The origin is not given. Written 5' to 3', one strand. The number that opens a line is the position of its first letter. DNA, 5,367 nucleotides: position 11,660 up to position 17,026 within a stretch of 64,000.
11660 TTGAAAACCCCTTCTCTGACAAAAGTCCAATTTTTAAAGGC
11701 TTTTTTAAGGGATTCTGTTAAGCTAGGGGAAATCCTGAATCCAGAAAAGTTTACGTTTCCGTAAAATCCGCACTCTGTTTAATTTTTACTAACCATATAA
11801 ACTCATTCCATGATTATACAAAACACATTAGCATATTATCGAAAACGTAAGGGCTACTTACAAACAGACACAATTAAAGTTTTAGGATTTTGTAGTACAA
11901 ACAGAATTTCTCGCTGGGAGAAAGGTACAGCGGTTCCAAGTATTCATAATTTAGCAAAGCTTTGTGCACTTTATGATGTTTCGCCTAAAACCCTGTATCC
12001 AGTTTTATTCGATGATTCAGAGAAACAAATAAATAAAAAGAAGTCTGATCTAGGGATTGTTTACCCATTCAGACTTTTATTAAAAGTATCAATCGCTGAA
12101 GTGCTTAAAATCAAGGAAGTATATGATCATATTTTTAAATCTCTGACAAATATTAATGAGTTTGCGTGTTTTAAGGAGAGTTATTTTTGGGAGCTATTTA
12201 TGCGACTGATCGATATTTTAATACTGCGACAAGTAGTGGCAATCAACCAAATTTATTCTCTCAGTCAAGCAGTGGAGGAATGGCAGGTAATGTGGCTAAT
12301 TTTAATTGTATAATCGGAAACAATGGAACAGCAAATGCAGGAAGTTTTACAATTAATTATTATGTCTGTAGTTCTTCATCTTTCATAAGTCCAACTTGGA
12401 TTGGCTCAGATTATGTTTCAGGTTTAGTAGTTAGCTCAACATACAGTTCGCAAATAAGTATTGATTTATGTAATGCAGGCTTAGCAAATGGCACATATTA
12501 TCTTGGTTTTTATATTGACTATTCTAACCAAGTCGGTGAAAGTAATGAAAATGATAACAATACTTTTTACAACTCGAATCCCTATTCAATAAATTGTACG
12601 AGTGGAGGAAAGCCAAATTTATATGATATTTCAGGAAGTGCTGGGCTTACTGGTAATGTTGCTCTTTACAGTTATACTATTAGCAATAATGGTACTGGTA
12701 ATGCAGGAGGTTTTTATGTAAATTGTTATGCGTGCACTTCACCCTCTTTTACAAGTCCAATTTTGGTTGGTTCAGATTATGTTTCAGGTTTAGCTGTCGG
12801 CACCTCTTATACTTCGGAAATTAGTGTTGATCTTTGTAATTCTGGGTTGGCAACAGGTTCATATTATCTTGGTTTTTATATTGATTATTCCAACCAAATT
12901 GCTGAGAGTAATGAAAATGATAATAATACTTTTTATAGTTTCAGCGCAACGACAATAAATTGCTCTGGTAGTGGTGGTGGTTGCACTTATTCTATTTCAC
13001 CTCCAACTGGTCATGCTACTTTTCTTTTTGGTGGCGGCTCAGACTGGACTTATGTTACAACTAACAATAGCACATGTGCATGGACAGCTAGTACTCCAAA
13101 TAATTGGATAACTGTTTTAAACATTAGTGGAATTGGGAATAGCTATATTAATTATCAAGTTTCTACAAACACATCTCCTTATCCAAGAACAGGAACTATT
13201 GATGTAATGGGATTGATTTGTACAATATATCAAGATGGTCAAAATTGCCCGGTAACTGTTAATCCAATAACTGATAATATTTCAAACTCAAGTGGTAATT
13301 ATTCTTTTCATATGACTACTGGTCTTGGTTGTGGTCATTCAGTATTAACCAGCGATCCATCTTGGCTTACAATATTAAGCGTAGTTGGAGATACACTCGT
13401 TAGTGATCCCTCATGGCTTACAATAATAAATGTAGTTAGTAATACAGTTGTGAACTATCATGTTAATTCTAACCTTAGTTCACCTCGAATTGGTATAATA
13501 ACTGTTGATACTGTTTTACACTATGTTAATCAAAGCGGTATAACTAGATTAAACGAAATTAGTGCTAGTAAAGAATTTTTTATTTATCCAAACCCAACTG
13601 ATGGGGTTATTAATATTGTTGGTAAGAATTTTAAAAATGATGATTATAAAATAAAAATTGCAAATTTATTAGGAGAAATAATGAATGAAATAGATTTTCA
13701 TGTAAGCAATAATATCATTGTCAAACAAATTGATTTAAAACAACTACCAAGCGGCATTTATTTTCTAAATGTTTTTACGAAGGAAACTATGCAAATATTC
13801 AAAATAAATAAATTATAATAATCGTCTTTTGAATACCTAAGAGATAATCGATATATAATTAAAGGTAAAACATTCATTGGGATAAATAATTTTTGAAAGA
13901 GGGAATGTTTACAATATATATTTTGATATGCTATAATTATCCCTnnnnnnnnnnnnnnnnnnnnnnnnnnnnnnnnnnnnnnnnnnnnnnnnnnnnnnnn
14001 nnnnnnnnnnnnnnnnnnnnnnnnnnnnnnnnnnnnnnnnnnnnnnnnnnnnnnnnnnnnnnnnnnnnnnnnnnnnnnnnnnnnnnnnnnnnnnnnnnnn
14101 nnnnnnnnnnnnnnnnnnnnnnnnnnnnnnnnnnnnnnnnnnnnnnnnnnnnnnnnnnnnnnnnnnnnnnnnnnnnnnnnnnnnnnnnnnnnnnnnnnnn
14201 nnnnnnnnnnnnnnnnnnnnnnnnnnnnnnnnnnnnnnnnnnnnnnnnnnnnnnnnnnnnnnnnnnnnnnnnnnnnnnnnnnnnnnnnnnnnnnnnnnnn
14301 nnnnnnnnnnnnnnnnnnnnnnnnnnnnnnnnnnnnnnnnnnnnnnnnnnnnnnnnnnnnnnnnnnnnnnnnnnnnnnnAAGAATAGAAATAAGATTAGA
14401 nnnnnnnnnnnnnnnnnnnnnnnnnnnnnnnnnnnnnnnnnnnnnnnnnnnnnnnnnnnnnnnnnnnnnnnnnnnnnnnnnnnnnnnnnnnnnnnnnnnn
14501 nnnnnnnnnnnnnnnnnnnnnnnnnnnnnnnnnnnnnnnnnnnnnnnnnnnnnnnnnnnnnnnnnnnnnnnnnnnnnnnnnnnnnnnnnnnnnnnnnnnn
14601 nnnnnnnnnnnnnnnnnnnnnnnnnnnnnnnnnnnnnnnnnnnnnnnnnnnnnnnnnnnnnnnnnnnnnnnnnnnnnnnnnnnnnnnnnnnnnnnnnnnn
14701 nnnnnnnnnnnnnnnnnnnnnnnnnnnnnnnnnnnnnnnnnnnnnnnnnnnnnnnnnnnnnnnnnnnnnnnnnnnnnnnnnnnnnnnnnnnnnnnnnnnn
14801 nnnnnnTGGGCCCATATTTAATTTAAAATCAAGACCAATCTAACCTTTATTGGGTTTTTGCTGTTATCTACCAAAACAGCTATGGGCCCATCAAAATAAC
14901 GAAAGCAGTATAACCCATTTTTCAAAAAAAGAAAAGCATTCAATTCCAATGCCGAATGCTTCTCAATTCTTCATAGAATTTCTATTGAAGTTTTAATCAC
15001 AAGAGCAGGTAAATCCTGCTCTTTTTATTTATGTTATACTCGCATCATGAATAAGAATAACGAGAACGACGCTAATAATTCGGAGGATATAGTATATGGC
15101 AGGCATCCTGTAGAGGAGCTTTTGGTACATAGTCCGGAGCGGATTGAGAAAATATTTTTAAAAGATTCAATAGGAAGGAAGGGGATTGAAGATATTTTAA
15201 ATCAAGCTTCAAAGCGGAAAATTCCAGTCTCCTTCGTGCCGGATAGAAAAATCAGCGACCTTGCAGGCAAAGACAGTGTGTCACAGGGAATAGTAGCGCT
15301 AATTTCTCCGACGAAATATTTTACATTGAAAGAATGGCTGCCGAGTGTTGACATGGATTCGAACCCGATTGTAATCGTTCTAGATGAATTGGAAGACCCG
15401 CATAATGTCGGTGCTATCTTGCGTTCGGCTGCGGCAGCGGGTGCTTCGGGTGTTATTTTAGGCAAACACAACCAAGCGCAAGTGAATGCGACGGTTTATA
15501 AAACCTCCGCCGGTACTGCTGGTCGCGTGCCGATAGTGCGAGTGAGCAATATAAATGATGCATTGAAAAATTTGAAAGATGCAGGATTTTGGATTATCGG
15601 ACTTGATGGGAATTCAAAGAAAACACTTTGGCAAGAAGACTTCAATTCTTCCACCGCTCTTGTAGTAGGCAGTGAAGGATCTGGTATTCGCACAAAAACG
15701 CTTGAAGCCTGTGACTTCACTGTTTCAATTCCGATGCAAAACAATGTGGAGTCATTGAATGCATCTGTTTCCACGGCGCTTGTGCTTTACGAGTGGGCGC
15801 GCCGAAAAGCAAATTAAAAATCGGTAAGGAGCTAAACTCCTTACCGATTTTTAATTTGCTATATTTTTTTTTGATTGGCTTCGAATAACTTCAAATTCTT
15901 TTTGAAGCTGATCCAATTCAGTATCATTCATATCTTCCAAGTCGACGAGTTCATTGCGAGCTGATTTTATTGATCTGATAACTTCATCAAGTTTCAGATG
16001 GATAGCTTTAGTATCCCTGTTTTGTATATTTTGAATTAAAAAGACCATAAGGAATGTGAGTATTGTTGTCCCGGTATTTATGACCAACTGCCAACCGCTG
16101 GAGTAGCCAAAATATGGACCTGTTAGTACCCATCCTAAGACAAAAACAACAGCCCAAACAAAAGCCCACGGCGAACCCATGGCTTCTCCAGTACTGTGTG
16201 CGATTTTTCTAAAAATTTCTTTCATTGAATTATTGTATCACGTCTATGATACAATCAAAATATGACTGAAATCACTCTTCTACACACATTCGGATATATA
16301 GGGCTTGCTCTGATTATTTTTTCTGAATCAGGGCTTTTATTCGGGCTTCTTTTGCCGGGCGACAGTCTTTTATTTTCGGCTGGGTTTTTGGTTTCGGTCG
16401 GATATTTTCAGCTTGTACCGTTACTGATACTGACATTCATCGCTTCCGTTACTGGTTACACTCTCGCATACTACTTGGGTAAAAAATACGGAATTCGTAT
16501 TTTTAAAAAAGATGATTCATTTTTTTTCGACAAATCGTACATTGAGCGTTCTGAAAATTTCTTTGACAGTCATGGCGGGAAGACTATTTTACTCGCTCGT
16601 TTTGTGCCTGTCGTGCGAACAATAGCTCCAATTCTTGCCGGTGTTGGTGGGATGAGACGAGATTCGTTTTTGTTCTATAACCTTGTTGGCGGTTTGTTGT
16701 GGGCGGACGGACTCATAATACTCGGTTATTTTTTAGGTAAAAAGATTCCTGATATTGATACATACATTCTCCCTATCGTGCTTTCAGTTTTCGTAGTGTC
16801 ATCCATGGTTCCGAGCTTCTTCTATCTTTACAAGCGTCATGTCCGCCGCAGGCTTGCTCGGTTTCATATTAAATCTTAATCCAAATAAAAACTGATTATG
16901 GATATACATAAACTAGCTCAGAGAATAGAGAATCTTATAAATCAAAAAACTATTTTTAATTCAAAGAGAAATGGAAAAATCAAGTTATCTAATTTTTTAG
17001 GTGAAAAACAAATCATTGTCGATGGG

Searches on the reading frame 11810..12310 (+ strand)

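Call 79: search_protein_families(library=pfam, proteins=[window:11810-12310:+], max_evalue=0.01)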
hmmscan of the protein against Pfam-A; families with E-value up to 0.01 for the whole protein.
window:11810-12310:+ (167 aa): 4 families
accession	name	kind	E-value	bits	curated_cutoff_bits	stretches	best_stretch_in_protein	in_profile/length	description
PF01381.28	HTH_3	-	6.4e-09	36.2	23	1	7-60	1-53/55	Helix-turn-helix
PF13560.12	HTH_31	-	6.1e-07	30.1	27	1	6-59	5-58/64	Helix-turn-helix domain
PF12844.13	HTH_19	-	0.00095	19.5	30.2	1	30-63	26-59/64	Helix-turn-helix domain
PF13443.12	HTH_26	-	0.0021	18.7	22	1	29-62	23-57/63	Cro/C1-type HTH DNA-binding domain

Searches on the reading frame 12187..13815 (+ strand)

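Call 83: search_protein_families(library=pfam, proteins=[window:12187-13815:+], max_evalue=0.00001)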
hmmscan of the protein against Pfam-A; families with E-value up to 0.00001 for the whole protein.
window:12187-13815:+ (543 aa): 3 families
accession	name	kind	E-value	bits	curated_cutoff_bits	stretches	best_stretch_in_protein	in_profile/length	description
PF07705.17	CARDB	-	8.9e-25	87.3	22.7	2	158-247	20-98/101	CARDB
PF18962.6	Por_Secre_tail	-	1.9e-12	47.8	27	1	466-537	1-70/75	Secretion system C-terminal sorting domain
PF13004.13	BACON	-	4.6e-06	26.9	25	0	299-358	3-58/61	Putative binding domain, N-terminal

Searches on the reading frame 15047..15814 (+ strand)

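Call 83: search_protein_families(library=pfam, proteins=[window:15047-15814:+], max_evalue=0.00001)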
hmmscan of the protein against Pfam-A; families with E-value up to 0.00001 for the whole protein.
window:15047-15814:+ (256 aa): 2 families
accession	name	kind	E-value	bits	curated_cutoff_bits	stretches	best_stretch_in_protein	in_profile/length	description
PF00588.24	SpoU_methylase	-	5.7e-44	150.1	29.7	1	108-248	2-142/142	SpoU rRNA Methylase family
PF08032.17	SpoU_sub_bind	-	1.3e-16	61.1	22.8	1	15-91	1-75/76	RNA 2'-O ribose methyltransferase substrate binding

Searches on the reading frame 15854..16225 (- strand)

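Call 85: search_protein_families(library=pfam, proteins=[window:15854-16225:-], max_evalue=0.00001)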
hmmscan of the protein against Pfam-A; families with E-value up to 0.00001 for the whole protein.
window:15854-16225:- (124 aa): 1 family
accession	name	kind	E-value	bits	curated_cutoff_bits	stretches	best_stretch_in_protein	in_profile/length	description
PF04120.17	Iron_permease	-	3.1e-48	163.3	25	1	5-121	1-117/128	Low affinity iron permease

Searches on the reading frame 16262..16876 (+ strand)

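Call 85: search_protein_families(library=pfam, proteins=[window:16262-16876:+], max_evalue=0.00001)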
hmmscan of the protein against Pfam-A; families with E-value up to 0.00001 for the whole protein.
window:16262-16876:+ (205 aa): 1 family
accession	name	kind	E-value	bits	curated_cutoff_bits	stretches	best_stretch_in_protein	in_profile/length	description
PF09335.16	VTT_dom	-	6.9e-18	65.7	33.9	1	31-156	1-122/123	VTT domain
